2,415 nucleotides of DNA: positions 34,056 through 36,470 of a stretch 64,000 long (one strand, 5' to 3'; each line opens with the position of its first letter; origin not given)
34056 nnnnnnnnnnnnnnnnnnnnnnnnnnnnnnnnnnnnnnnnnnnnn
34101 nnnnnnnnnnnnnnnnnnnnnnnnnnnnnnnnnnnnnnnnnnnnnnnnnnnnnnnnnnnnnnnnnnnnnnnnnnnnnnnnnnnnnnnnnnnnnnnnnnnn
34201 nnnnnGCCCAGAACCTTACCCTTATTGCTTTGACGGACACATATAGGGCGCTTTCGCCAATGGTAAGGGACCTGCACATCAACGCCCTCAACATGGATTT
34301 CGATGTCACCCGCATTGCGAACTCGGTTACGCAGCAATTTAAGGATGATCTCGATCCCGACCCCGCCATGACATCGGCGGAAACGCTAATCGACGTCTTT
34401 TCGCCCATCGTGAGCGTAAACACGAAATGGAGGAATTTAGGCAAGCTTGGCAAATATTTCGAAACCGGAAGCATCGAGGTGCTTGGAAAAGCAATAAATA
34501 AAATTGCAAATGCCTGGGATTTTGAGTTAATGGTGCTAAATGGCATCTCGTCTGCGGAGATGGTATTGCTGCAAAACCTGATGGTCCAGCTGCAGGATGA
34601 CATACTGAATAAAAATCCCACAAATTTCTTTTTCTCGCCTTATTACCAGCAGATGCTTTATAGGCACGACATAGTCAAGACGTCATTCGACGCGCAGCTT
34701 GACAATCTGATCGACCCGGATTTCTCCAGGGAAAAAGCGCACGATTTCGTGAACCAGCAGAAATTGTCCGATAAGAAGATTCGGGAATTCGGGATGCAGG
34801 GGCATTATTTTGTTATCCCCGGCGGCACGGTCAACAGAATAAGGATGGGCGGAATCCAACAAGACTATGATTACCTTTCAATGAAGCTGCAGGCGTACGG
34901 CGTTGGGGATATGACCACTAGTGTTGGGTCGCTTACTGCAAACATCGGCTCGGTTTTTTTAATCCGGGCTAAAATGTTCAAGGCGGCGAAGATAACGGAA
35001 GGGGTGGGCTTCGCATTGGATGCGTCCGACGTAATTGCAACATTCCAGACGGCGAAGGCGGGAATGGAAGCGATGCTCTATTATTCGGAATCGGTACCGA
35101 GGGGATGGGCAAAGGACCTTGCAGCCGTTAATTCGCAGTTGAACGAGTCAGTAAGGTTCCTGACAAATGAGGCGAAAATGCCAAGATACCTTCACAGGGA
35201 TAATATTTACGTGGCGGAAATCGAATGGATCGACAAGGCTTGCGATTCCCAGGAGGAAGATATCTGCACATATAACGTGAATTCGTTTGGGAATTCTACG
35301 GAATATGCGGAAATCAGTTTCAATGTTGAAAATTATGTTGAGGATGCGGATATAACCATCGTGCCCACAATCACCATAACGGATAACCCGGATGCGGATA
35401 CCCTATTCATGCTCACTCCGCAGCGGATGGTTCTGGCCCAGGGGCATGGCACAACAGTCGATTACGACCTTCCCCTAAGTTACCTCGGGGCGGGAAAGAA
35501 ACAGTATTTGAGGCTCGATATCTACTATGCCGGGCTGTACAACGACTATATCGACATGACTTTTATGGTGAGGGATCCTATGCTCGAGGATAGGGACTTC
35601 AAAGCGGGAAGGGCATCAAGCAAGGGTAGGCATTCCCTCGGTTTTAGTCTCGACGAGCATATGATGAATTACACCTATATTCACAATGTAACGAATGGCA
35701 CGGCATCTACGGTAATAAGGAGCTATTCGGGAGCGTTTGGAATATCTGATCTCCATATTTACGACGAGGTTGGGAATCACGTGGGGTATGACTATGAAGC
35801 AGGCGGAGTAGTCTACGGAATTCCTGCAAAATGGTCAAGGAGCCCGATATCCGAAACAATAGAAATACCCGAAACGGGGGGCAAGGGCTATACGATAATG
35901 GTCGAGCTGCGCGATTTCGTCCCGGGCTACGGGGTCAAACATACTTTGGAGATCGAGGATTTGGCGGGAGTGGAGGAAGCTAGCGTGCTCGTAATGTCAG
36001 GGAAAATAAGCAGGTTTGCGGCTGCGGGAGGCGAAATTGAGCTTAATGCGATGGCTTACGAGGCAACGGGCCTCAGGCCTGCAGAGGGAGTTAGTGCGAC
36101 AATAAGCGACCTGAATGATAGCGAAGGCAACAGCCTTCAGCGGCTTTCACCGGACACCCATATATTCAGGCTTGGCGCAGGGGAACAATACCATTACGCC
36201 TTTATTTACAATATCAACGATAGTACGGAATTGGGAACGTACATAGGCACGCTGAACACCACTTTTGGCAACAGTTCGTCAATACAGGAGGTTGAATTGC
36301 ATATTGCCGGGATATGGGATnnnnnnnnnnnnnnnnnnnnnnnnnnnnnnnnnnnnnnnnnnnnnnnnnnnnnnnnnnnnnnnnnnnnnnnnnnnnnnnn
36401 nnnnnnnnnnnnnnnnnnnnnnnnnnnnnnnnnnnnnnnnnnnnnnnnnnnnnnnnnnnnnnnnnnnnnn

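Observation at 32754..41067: Giant secreted beta-helix/Ig protein with a C-terminal dockerin in an archaeon, flanked by GT-C-like membrane glycosyltransferases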

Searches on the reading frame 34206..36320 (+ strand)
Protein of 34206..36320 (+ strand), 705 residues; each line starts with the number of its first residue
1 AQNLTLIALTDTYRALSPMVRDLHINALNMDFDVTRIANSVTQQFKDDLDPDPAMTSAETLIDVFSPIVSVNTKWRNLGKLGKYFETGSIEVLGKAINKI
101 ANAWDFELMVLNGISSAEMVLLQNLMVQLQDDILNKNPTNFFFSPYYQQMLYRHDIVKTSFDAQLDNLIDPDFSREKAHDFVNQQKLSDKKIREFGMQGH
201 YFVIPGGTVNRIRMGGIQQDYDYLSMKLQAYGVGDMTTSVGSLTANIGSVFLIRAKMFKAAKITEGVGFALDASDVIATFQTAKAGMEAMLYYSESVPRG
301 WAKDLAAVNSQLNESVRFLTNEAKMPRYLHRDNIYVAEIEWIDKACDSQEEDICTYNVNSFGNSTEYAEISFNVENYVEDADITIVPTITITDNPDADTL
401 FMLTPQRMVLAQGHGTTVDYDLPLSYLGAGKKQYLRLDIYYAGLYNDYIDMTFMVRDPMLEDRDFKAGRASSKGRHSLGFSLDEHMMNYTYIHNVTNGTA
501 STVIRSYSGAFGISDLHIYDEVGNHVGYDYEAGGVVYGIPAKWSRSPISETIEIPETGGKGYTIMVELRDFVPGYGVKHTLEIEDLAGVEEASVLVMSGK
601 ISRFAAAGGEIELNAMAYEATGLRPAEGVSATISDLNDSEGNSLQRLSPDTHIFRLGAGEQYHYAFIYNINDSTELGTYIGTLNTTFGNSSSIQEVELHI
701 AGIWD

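Call 30: search_protein_representatives(protein=window:34206-36320:+)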
Query: 705 residues. Proteins with E-value up to 0.001 (for the whole library): 21; up to 1e-10: 3; up to 1e-30: 2. The best 21 are listed.
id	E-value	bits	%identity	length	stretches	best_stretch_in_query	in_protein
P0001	0.0e+00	1596.1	100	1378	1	1-705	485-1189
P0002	3.0e-39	151.3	26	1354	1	3-702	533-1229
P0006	8.0e-11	57.4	27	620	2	493-582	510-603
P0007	4.2e-09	51.7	27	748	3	499-651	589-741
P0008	1.1e-08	50.3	31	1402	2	490-688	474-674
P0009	3.9e-07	45.2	28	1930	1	514-701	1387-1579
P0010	4.6e-07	45.0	26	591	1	493-690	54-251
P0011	5.7e-07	44.7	25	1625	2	514-694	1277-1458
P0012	1.7e-06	43.1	29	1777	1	513-702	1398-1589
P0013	1.0e-05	40.5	26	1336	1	501-701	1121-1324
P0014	1.2e-05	40.2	29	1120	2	514-693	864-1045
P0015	2.8e-05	39.0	29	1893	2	487-696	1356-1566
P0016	6.1e-05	37.9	27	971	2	512-702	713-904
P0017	8.8e-05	37.4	27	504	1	509-692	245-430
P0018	9.6e-05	37.3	30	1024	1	514-691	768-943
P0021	1.9e-04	36.3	31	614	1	490-693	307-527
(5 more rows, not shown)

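Call 31: search_protein_families(library=pfam, proteins=[P0006, P0007, P0008, P0010, P0013, P0014, P0017, P0021], max_evalue=0.001)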
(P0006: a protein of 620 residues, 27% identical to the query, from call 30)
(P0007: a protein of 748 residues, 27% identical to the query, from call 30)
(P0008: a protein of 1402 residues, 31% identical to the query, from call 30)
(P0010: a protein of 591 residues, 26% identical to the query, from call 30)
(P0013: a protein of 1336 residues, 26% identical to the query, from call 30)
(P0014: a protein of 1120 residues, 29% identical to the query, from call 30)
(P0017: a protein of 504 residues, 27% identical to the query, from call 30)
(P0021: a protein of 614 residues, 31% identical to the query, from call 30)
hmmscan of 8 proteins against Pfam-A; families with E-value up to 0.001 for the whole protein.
P0006 (620 aa): 0 families

P0007 (748 aa): 0 families

P0008 (1402 aa): 9 families
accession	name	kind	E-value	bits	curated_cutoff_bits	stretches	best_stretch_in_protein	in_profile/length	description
PF05048.19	NosD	-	1.1e-32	113.7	23.6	1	1142-1369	2-212/212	Periplasmic copper-binding protein (NosD)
PF18911.6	PKD_4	-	1.6e-20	73.4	27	1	1040-1120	2-82/85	PKD domain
PF23355.1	IFT52_GIFT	-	7.5e-16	58.4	27.2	1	797-909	2-108/246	IFT52 GIFT domain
PF13229.12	Beta_helix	-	8.1e-15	55.2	25.9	1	1202-1339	16-149/158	Right handed beta helix region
PF00801.26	PKD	-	1.5e-13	50.9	23.5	1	1051-1118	9-76/80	PKD domain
PF07705.17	CARDB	-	1.6e-10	41.5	22.7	1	691-786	3-100/101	CARDB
PF09822.16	ABC_transp_aux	-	8.1e-10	38.8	34.7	1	820-917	22-126/288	ABC-type uncharacterized transport system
PF22352.2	K319L-like_PKD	-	1.3e-05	25.6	27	1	1056-1123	11-84/84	K319L-like, PKD domain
PF14258.12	DUF4350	-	5.1e-05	24.1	30.4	1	817-891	9-76/181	Domain of unknown function (DUF4350)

P0010 (591 aa): 4 families
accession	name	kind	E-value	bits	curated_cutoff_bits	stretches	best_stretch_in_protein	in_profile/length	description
PF02369.22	Big_1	-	3.8e-13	49.8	34.9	2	283-360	17-93/93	Bacterial Ig-like domain (group 1)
PF09134.16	Invasin_D3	-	6.4e-08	33.4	33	1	370-452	7-94/98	Invasin, domain 3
PF01835.25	MG2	-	1e-05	26.3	32.8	0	466-508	4-46/96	MG2 domain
PF19077.6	Big_13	-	5.5e-05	24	27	1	392-452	35-95/102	Bacterial Ig-like domain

P0013 (1336 aa): 2 families
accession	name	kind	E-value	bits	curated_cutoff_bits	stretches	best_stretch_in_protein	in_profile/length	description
PF13620.12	CarboxypepD_reg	-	3.1e-05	24.7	32.3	1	390-450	1-56/82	Carboxypeptidase regulatory-like domain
PF01436.27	NHL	-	0.00021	21.6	20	1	50-74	3-28/28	NHL repeat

P0014 (1120 aa): 4 families
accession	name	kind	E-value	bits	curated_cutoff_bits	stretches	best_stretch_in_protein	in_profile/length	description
PF13620.12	CarboxypepD_reg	-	1.2e-09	38.8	32.3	1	237-321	1-81/82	Carboxypeptidase regulatory-like domain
PF17210.9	SdrD_B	-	7.1e-05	23.4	29.7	1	245-314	19-82/112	SdrD B-like domain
PF00404.24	Dockerin_1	-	0.0001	22.8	22.9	1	1057-1108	1-53/57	Dockerin type I domain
PF13715.12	CarbopepD_reg_2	-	0.00017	22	32.2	0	238-326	1-81/88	CarboxypepD_reg-like domain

P0017 (504 aa): 1 family
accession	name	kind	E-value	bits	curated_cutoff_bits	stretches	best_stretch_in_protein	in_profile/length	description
PF10633.15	NPCBM_assoc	-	0.00033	21.2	24.4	0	353-424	12-76/78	NPCBM-associated, NEW3 domain of alpha-galactosidase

P0021 (614 aa): 0 families

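Call 95: list_cluster_members(proteins=[P0006, P0007, P0008, P0009, P0010, P0011, P0012, P0013, P0014, P0015])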
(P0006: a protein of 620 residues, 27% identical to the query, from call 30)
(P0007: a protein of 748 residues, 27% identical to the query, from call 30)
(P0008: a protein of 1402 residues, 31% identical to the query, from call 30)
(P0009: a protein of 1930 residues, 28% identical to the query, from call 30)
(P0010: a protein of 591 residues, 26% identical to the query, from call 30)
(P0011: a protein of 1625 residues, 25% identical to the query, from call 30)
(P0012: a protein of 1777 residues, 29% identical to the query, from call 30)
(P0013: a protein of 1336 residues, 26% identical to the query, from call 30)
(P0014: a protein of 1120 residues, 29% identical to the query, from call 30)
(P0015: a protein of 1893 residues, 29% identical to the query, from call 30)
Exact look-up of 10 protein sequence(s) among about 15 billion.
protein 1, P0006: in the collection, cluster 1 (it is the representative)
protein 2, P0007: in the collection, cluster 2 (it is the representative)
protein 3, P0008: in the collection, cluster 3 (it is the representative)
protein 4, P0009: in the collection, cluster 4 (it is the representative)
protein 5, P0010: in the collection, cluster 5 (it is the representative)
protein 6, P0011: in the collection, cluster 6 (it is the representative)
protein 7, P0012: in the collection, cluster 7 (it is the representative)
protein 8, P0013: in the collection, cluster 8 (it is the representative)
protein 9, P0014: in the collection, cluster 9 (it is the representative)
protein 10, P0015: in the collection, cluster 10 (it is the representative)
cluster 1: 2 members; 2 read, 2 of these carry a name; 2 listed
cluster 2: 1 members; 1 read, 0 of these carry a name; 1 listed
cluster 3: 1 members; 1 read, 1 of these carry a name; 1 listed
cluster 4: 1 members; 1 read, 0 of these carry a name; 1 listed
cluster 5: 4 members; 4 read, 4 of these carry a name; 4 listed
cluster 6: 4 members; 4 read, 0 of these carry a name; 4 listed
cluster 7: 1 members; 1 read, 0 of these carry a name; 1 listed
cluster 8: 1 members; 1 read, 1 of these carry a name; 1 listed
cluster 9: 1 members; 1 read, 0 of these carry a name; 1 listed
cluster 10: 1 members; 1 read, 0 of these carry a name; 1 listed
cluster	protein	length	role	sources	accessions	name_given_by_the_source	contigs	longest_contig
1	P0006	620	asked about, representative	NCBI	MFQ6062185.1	MAG: hypothetical protein ACE5J9_03290, partial [Methanosarcinales archaeon]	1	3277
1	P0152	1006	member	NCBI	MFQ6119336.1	MAG: hypothetical protein ACE5KE_05545, partial [Methanosarcinales archaeon]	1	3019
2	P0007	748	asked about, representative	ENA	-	-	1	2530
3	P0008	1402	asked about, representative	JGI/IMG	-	parallel beta-helix repeat protein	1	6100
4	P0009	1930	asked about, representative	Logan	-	-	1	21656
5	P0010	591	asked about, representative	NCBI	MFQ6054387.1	MAG: Ig-like domain-containing protein, partial [Methanosarcinales archaeon]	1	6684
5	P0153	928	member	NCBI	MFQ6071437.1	MAG: Ig-like domain-containing protein, partial [Methanosarcinales archaeon]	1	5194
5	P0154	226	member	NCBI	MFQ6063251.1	MAG: hypothetical protein ACE5J9_08795, partial [Methanosarcinales archaeon]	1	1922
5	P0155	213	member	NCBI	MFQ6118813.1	MAG: Ig-like domain-containing protein, partial [Methanosarcinales archaeon]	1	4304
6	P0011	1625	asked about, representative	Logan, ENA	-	-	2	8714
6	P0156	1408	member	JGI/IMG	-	-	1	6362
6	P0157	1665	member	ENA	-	-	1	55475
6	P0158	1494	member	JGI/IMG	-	-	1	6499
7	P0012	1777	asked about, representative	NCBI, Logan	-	-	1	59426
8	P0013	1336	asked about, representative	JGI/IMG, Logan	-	hypothetical protein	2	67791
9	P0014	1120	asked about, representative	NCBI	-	-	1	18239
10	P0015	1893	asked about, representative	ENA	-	-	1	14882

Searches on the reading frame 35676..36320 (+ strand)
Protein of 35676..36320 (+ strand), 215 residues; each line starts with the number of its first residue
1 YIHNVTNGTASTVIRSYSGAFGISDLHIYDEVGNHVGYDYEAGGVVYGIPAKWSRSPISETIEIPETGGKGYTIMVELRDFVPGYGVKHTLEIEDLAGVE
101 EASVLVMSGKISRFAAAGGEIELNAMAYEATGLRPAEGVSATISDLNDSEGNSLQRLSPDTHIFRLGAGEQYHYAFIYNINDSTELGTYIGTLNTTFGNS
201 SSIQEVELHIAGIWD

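Call 73: search_solved_structures(query=A5, max_evalue=10)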
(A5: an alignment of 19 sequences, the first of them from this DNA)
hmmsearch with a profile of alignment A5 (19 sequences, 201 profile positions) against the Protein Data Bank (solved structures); distinct sequences matched with E-value up to 10: 12.
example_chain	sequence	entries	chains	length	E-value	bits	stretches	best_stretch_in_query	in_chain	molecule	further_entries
5l7v_A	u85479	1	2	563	0.002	20.7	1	153-190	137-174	glycoside hydrolase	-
5l7r_A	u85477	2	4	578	0.0021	20.7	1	153-190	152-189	glycoside hydrolase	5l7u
1fnf_A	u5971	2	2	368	0.14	14.7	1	57-131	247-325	FIBRONECTIN | Isoform 1 of Fibronectin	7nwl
5fqg_A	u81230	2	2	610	0.21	14.1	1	166-192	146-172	BETA-N-ACETYLGALACTOSAMINIDASE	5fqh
5fqe_A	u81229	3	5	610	0.21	14.1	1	166-192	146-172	BETA-N-ACETYLGALACTOSAMINIDASE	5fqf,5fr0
2mna_A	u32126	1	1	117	0.37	13.3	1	29-71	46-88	Single-stranded DNA binding protein (SSB)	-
1o7i_A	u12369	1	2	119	0.4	13.2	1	29-71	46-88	SINGLE STRANDED DNA BINDING PROTEIN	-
5ilg_A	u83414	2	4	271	0.45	13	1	48-97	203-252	Photoreceptor dehydrogenase, isoform C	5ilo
7kew_J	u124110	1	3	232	0.48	12.9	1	35-99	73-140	BDBV-43 Fab light chain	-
7wcg_A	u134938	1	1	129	0.54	12.8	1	29-71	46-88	Single-stranded DNA binding protein Ssb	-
9p6s_C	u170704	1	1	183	0.6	12.6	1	57-131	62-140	Fibronectin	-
8k2f_A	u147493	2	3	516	2.1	10.8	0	169-196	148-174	Oligosaccharide-releasing beta-N-acetylgalactosaminidase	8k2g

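Call 74: search_protein_families(library=pfam, alignment_id=A5, max_evalue=0.1)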
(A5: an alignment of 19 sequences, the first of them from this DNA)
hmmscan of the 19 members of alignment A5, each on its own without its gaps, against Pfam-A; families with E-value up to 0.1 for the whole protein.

A. member 1, seq(215 aa): 1 family
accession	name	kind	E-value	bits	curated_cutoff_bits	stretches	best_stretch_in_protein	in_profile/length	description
PF00786.33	PBD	-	0.084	13.6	21.3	0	35-62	13-39/59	P21-Rho-binding domain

B. families by the number of members that match (of 19 scanned): 13 families
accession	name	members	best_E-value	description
PF10633.15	NPCBM_assoc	5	0.00029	NPCBM-associated, NEW3 domain of alpha-galactosidase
PF22680.2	Glyco_hydro_123_N_2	4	0.00041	Glycoside hydrolase 123 N-terminal domain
PF19543.5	GH123_N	2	0.028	Glycoside hydrolase 123, N-terminal domain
PF13860.13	FlgD_ig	1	0.0081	FlgD Ig-like domain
PF12245.14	Big_3_2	1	0.015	Bacterial Ig-like domain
PF18705.7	DUF5643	1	0.016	Family of unknown function (DUF5643)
PF24600.1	RavZ_cat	1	0.028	RavZ catalytic domain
PF01835.25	MG2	1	0.039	MG2 domain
PF12574.13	120_Rick_ant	1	0.063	120 KDa Rickettsia surface antigen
PF00781.29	DAGK_cat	1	0.066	Diacylglycerol kinase catalytic domain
PF15418.12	DUF4625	1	0.075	Domain of unknown function (DUF4625)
PF02922.24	CBM_48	1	0.077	Carbohydrate-binding module 48 (Isoamylase N-terminal domain)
PF00786.33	PBD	1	0.084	P21-Rho-binding domain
